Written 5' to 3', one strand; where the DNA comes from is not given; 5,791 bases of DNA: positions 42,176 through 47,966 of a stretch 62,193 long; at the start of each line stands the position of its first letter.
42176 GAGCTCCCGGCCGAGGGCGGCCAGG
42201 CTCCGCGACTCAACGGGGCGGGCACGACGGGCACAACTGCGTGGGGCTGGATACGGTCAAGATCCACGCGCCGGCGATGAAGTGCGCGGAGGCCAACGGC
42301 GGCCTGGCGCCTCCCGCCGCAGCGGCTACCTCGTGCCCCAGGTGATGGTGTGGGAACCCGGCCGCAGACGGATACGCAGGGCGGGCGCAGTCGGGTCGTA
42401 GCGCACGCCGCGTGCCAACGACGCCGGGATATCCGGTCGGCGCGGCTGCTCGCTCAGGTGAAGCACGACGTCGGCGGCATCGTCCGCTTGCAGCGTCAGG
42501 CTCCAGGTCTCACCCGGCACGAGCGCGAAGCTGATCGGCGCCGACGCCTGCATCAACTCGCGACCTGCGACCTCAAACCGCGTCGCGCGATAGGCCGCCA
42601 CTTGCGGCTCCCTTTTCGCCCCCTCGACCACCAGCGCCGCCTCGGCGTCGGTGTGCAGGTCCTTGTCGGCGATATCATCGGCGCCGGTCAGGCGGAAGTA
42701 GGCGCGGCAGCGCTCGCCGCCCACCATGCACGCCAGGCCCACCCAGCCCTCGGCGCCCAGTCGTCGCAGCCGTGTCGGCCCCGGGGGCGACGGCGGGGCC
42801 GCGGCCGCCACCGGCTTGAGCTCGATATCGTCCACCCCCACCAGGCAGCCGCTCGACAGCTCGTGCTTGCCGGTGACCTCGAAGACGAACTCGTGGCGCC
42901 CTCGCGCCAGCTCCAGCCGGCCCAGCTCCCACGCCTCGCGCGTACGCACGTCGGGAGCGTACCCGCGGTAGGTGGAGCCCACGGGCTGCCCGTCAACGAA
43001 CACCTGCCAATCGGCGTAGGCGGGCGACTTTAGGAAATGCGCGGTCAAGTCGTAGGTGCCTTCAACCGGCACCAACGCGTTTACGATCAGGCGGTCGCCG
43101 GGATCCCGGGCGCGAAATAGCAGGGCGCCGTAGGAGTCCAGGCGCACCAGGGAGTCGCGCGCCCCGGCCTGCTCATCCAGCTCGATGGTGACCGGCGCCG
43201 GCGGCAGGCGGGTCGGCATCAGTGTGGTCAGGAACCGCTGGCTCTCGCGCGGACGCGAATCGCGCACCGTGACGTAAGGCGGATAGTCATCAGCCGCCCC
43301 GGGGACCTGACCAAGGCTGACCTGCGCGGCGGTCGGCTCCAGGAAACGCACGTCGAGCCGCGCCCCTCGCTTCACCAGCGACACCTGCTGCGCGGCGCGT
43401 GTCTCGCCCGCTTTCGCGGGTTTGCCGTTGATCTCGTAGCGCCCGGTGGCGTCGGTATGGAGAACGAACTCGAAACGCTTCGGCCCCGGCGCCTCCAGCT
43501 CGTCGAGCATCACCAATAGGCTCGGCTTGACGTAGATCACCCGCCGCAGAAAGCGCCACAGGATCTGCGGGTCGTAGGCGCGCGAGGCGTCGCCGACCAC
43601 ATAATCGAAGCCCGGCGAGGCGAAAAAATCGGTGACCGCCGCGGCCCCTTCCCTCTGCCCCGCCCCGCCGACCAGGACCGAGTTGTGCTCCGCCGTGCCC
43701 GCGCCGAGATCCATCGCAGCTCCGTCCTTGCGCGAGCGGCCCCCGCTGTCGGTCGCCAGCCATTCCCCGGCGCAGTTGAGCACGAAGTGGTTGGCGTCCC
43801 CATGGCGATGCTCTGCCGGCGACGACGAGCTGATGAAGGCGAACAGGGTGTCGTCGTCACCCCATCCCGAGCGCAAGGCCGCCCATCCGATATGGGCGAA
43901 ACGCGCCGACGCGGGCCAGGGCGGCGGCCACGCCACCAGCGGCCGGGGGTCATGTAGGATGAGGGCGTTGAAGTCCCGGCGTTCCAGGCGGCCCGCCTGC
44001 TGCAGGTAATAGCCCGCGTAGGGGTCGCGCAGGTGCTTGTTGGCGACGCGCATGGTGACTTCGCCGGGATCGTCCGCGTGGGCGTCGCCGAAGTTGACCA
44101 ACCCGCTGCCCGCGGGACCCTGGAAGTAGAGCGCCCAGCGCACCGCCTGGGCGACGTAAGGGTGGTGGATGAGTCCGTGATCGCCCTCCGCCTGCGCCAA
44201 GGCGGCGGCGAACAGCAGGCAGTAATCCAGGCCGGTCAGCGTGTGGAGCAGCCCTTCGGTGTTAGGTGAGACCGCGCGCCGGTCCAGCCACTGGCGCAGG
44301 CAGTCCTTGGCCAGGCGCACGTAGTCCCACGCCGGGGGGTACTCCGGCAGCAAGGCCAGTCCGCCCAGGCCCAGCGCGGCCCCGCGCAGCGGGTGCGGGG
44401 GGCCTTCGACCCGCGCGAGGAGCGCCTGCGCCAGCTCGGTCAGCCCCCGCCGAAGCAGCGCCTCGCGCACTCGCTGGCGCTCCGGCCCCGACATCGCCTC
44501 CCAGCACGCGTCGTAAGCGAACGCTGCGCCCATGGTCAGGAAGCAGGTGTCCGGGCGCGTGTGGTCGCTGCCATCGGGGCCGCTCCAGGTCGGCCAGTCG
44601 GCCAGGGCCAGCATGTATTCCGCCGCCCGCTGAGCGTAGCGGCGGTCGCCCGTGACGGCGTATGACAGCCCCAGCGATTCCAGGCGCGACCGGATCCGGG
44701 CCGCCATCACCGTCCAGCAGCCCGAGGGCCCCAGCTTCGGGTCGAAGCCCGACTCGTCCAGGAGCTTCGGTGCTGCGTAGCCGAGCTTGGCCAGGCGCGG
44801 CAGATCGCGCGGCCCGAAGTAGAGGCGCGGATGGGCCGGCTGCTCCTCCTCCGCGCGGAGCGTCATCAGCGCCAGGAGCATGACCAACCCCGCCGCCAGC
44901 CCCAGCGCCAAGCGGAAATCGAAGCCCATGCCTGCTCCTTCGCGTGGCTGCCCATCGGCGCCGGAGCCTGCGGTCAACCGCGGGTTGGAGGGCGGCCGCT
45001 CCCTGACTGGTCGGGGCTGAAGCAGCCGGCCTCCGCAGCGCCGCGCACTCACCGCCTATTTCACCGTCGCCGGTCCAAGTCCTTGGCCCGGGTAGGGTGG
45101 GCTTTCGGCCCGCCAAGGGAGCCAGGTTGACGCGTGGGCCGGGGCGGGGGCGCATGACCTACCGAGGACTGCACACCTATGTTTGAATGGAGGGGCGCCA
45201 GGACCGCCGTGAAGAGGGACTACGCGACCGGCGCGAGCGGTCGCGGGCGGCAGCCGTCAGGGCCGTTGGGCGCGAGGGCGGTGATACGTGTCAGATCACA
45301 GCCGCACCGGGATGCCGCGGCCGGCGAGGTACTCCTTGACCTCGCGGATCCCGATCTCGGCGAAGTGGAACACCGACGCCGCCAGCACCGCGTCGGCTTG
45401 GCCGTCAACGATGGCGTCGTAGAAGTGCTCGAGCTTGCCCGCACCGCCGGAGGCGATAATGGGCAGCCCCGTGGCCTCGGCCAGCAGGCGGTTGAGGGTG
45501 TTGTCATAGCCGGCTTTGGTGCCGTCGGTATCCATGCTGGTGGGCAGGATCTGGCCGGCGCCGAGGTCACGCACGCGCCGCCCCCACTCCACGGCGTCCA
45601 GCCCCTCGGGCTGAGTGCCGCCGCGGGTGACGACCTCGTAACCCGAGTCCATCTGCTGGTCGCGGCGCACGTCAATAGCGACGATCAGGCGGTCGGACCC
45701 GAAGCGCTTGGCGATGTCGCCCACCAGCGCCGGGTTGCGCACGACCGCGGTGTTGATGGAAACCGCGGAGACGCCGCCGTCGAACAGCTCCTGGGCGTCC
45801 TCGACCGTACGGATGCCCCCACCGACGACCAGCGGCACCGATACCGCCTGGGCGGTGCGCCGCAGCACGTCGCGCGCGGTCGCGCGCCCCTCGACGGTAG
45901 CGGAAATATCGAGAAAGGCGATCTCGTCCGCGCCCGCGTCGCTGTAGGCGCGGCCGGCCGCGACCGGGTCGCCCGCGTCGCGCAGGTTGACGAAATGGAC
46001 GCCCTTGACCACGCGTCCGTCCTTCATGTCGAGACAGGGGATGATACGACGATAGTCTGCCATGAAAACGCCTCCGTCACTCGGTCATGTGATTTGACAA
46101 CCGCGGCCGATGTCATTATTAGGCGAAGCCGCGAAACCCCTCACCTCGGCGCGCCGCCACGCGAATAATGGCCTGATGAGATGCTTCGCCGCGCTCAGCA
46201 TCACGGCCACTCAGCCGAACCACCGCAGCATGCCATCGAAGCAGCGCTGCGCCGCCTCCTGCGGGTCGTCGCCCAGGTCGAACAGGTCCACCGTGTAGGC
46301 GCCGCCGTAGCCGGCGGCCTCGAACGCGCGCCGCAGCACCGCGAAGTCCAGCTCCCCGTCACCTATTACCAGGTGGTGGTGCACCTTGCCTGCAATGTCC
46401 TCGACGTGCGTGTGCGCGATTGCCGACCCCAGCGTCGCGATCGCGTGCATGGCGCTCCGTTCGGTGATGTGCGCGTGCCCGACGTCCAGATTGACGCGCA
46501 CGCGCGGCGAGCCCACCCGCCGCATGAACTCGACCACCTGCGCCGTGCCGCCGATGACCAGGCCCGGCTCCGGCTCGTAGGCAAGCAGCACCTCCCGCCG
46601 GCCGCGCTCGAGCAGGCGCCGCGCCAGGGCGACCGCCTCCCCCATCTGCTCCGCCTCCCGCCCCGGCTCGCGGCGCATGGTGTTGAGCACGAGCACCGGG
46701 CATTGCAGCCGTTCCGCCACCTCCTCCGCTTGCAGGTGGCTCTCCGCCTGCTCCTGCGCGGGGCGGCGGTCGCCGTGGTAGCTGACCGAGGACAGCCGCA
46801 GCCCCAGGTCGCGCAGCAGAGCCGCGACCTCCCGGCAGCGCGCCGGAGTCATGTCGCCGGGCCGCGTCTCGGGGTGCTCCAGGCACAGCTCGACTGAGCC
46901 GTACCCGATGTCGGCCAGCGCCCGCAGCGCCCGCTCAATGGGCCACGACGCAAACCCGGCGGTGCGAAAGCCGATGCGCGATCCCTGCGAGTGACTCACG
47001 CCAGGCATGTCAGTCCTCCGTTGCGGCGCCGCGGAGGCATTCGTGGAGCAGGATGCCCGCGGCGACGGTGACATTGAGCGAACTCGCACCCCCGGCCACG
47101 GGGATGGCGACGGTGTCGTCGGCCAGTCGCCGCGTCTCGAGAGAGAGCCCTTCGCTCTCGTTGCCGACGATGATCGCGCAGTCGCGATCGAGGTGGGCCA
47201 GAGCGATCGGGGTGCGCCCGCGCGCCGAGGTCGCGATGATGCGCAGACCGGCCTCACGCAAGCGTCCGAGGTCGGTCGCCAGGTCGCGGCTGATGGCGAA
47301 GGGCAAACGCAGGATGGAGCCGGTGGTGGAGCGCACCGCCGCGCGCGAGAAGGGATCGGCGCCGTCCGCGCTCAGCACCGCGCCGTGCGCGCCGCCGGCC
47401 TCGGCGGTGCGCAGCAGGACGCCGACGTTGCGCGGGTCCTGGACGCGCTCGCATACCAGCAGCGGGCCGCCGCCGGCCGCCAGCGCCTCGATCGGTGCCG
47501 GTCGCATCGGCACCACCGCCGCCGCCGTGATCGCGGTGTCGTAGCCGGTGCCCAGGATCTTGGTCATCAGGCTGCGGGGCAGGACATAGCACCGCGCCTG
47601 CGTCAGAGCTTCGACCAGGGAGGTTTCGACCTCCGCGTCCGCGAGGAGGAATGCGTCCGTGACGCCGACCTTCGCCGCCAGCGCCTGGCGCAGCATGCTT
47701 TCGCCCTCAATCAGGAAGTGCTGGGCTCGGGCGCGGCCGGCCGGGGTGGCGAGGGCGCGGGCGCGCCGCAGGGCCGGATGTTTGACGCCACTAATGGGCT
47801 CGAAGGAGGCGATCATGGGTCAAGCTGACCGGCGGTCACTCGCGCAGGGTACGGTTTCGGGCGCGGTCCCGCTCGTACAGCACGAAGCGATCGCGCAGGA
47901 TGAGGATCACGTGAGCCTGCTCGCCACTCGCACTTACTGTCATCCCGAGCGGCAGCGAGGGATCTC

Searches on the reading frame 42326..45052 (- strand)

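Call 61: search_protein_families(library=pfam, proteins=[window:42326-45052:-], max_evalue=0.00001)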
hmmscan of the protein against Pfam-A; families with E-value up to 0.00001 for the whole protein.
window:42326-45052:- (908 aa): 1 family
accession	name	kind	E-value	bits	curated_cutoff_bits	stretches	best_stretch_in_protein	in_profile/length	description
PF07940.18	Hepar_II_III_C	-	1.4e-14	54.6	24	1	380-534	4-166/237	Heparinase II/III-like, C-terminal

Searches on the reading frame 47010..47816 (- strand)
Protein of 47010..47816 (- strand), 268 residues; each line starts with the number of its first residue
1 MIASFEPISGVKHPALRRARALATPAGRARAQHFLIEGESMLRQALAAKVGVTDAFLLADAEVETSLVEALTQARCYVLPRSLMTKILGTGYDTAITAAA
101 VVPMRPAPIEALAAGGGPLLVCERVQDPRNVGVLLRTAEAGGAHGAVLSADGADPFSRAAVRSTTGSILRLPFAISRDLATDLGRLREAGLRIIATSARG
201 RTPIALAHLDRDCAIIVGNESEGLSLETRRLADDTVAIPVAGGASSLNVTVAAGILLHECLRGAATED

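Call 61: search_protein_families(library=pfam, proteins=[window:47010-47816:-], max_evalue=0.00001)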
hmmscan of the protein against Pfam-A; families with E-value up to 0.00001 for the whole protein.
window:47010-47816:- (268 aa): 1 family
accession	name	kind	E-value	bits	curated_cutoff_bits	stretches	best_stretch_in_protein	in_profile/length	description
PF00588.24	SpoU_methylase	-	3.2e-32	112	29.7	1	119-258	3-142/142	SpoU rRNA Methylase family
